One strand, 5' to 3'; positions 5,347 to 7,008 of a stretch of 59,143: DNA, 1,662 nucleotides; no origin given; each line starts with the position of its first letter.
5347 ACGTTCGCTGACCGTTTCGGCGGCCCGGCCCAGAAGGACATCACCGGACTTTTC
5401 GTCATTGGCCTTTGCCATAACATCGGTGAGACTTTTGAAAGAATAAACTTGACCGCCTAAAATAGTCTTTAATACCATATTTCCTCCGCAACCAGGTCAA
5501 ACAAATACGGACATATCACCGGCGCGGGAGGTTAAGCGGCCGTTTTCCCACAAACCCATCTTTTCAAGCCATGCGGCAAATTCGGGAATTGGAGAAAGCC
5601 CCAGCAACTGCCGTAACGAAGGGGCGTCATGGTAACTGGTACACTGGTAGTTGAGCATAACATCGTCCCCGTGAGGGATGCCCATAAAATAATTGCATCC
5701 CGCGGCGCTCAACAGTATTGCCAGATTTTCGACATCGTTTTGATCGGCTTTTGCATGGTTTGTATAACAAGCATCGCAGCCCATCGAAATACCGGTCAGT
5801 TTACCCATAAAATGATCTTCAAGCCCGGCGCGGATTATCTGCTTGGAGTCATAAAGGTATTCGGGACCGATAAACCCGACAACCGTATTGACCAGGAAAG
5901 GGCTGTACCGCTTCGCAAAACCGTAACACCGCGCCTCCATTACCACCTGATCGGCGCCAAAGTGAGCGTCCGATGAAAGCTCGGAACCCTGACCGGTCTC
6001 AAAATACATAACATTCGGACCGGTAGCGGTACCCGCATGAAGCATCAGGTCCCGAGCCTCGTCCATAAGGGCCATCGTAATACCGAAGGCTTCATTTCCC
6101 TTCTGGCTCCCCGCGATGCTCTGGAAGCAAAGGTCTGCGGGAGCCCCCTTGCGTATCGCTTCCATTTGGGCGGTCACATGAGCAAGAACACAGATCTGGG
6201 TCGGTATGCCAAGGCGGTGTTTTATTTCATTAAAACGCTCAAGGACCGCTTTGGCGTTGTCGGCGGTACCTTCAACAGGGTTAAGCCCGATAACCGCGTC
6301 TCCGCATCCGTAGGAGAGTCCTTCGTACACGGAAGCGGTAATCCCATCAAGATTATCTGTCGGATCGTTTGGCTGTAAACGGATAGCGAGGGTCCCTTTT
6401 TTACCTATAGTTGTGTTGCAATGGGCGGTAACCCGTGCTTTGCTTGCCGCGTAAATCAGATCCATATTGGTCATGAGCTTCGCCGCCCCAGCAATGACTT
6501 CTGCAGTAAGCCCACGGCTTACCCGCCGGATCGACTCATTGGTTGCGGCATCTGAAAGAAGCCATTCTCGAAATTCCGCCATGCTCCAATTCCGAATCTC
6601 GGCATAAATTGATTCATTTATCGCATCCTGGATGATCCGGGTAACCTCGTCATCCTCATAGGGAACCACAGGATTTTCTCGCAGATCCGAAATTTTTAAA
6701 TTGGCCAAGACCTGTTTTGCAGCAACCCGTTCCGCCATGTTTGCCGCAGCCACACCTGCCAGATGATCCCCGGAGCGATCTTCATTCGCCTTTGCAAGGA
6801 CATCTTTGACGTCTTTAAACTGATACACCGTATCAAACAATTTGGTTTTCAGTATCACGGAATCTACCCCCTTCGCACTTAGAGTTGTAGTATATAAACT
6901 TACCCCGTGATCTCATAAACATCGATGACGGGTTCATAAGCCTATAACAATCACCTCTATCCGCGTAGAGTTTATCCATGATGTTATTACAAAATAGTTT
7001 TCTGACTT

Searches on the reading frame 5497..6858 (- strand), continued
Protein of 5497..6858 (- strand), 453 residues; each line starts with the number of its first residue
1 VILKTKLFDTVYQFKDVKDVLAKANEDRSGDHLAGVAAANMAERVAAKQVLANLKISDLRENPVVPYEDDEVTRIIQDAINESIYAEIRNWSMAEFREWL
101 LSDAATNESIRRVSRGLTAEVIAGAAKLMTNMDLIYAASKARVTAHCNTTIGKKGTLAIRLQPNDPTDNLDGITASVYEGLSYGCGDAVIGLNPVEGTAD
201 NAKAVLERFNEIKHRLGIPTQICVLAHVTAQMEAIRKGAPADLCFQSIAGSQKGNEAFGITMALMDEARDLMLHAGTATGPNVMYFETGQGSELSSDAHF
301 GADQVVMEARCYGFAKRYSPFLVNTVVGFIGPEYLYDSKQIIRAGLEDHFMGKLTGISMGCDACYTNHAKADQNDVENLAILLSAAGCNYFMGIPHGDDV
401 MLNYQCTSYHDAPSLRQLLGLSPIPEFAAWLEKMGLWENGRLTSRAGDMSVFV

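Call 33: find_encoding_contigs(protein=P0013, flank=6000, max_places=4)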
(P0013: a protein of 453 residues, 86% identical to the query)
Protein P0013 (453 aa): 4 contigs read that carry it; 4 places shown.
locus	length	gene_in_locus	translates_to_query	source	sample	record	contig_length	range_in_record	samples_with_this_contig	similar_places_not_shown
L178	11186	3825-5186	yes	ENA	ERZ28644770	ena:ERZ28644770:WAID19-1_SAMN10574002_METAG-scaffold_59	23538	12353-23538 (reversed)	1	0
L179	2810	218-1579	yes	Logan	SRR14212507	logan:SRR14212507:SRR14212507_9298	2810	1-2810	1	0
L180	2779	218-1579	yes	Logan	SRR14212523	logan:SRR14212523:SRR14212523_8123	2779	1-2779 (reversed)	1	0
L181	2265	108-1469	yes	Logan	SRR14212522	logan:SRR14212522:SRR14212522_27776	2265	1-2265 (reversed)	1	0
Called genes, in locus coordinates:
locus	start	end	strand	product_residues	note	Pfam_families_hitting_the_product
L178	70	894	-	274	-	-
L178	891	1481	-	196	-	PF03412:Peptidase_C39, PF13529:Peptidase_C39_2 (weak)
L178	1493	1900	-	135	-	-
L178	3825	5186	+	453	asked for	PF06751:EutB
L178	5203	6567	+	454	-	PF06751:EutB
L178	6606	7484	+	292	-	PF05985:EutC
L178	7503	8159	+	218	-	PF00936:BMC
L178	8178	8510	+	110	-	PF00936:BMC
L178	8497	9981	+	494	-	PF00171:Aldedh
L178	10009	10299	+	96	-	PF00936:BMC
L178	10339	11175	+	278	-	PF06723:MreB_Mbl (weak), PF00012:HSP70, PF11104:PilM_2 (weak), PF14450:FtsA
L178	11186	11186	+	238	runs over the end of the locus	-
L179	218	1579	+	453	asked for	PF06751:EutB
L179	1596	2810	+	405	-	?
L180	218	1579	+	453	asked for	PF06751:EutB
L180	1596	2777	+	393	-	PF06751:EutB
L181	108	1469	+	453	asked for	PF06751:EutB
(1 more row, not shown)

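Call 34: find_encoding_contigs(protein=P0016, flank=6000, max_places=2)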
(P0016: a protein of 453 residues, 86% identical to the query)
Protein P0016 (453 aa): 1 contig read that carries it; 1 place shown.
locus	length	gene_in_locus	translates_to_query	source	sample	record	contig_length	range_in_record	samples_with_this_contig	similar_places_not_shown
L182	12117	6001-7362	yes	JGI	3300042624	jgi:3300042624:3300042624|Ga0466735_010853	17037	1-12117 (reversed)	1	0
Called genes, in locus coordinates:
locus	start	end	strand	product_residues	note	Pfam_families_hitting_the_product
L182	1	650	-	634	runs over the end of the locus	PF01512:Complex1_51K, PF10531:SLBB (weak), PF10589:NADH_4Fe-4S, PF00037:Fer4, PF12797:Fer4_2 (weak), PF13187:Fer4_9, PF13237:Fer4_10, PF12838:Fer4_7, +1 more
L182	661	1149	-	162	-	PF01257:2Fe-2S_thioredx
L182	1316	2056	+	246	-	-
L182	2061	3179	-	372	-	PF01264:Chorismate_synt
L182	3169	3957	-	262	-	-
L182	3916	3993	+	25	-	-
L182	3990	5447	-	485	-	-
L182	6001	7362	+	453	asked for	PF06751:EutB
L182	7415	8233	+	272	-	PF05985:EutC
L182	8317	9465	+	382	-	PF04346:EutH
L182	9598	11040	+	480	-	PF06277:EutA, PF14450:FtsA (weak)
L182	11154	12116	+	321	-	?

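Call 35: find_encoding_contigs(protein=P0024, flank=6000, max_places=2)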
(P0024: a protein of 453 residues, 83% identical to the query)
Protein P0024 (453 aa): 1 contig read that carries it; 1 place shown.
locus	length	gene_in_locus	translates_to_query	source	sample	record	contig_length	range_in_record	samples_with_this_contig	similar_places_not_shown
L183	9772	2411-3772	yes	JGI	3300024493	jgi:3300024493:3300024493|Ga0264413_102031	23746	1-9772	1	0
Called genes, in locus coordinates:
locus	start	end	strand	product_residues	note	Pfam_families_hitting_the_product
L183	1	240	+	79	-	?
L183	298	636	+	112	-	PF00936:BMC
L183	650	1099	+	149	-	PF10662:PduV-EutP, PF13304:AAA_21 (weak)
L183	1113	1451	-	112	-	-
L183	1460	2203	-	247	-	PF00142:Fer4_NifH (weak), PF01656:CbiA, PF02374:ArsA_ATPase (weak), PF13614:AAA_31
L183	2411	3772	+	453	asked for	PF06751:EutB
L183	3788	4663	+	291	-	PF05985:EutC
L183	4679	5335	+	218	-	PF00936:BMC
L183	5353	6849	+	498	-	PF00171:Aldedh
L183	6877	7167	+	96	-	PF00936:BMC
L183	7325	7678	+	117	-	-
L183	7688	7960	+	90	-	PF03319:EutN_CcmL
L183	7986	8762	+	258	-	PF01923:Cob_adeno_trans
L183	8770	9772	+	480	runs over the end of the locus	PF06277:EutA, PF14450:FtsA (faint)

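Call 36: find_encoding_contigs(protein=P0031, flank=6000, max_places=2)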
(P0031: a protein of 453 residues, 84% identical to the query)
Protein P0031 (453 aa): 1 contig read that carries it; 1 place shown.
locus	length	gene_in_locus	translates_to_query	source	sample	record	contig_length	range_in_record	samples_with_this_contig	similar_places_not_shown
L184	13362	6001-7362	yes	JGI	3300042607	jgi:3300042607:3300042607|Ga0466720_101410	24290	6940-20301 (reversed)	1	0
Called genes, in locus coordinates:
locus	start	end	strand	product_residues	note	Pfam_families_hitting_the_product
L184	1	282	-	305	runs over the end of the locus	PF01497:Peripla_BP_2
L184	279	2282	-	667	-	PF07715:Plug, PF00593:TonB_dep_Rec_b-barrel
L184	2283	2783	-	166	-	-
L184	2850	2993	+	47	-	-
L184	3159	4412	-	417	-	PF01969:Ni_insertion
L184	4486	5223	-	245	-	PF07722:Peptidase_C26, PF00117:GATase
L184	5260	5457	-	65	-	PF04014:MazE_antitoxin, PF15937:PrlF_antitoxin (weak)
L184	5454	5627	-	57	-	-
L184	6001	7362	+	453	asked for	PF06751:EutB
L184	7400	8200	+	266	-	PF05985:EutC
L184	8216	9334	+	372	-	PF04346:EutH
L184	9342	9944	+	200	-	PF01923:Cob_adeno_trans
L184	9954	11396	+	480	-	PF06277:EutA, PF14450:FtsA (faint)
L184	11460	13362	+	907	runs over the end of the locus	PF00690:Cation_ATPase_N, PF00122:E1-E2_ATPase, PF00702:Hydrolase, PF13246:Cation_ATPase, PF00689:Cation_ATPase_C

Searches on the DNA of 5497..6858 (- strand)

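Call 26: search_rna_families(sources=[L121, L122, L123, L124, L125, L126, L127, L128, L129, L130], threshold=gathering)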
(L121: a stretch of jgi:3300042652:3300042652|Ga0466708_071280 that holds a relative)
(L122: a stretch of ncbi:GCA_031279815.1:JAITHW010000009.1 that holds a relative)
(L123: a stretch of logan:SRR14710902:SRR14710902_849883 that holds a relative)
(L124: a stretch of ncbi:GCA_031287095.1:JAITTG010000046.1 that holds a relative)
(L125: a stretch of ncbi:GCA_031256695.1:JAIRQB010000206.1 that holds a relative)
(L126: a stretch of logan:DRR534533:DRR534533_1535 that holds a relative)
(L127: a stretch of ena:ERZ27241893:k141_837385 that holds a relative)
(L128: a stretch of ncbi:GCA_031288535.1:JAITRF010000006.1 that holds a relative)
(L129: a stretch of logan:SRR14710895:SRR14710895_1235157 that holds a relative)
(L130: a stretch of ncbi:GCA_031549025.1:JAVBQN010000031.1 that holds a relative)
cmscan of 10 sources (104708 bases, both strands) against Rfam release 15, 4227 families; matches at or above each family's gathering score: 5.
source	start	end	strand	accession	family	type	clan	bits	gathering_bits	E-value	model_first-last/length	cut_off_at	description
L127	1214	1316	-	RF02510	PYLIS_3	Cis-reg;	-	70.7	38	3.4e-12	1-100/100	no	Pyrrolysine insertion sequence mttB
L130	2118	2220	-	RF02510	PYLIS_3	Cis-reg;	-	62.2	38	4.4e-10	1-100/100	no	Pyrrolysine insertion sequence mttB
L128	1961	2041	+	RF00005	tRNA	Gene; tRNA;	CL00001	61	29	1.6e-10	1-71/71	no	tRNA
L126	3398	3542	+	RF01482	AdoCbl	Cis-reg; riboswitch;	CL00101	56.7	50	1.5e-07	1-149/149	no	AdoCbl (Cobalamin/B12) riboswitch aptamer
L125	3484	3628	+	RF01482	AdoCbl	Cis-reg; riboswitch;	CL00101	56.1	50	2.1e-07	1-149/149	no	AdoCbl (Cobalamin/B12) riboswitch aptamer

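Call 58: search_rna_families(sources=[L121, L122, L124, L062, L182], threshold=evalue, max_evalue=0.05, show_alignments=3)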
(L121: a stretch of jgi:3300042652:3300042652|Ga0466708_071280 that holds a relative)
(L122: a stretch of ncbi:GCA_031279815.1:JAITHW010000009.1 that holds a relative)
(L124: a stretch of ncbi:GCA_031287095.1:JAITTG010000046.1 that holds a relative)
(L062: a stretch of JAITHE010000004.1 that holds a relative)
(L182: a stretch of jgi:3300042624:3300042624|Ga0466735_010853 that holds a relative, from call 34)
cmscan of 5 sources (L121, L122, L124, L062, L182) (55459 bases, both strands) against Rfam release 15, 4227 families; matches with E-value up to 0.05: 4.
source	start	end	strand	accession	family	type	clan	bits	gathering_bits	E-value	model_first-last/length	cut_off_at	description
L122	341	484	+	RF01482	AdoCbl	Cis-reg; riboswitch;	CL00101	49.1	50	5e-06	1-149/149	no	AdoCbl (Cobalamin/B12) riboswitch aptamer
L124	5311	5460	+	RF01482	AdoCbl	Cis-reg; riboswitch;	CL00101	39.4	50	0.00091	1-149/149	no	AdoCbl (Cobalamin/B12) riboswitch aptamer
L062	1786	1916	+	RF00174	Cobalamin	Cis-reg; riboswitch;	CL00101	34.5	31.5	3.9e-05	1-189/189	no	Cobalamin riboswitch aptamer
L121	4343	4490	+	RF00174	Cobalamin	Cis-reg; riboswitch;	CL00101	27.9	31.5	0.0031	1-189/189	no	Cobalamin riboswitch aptamer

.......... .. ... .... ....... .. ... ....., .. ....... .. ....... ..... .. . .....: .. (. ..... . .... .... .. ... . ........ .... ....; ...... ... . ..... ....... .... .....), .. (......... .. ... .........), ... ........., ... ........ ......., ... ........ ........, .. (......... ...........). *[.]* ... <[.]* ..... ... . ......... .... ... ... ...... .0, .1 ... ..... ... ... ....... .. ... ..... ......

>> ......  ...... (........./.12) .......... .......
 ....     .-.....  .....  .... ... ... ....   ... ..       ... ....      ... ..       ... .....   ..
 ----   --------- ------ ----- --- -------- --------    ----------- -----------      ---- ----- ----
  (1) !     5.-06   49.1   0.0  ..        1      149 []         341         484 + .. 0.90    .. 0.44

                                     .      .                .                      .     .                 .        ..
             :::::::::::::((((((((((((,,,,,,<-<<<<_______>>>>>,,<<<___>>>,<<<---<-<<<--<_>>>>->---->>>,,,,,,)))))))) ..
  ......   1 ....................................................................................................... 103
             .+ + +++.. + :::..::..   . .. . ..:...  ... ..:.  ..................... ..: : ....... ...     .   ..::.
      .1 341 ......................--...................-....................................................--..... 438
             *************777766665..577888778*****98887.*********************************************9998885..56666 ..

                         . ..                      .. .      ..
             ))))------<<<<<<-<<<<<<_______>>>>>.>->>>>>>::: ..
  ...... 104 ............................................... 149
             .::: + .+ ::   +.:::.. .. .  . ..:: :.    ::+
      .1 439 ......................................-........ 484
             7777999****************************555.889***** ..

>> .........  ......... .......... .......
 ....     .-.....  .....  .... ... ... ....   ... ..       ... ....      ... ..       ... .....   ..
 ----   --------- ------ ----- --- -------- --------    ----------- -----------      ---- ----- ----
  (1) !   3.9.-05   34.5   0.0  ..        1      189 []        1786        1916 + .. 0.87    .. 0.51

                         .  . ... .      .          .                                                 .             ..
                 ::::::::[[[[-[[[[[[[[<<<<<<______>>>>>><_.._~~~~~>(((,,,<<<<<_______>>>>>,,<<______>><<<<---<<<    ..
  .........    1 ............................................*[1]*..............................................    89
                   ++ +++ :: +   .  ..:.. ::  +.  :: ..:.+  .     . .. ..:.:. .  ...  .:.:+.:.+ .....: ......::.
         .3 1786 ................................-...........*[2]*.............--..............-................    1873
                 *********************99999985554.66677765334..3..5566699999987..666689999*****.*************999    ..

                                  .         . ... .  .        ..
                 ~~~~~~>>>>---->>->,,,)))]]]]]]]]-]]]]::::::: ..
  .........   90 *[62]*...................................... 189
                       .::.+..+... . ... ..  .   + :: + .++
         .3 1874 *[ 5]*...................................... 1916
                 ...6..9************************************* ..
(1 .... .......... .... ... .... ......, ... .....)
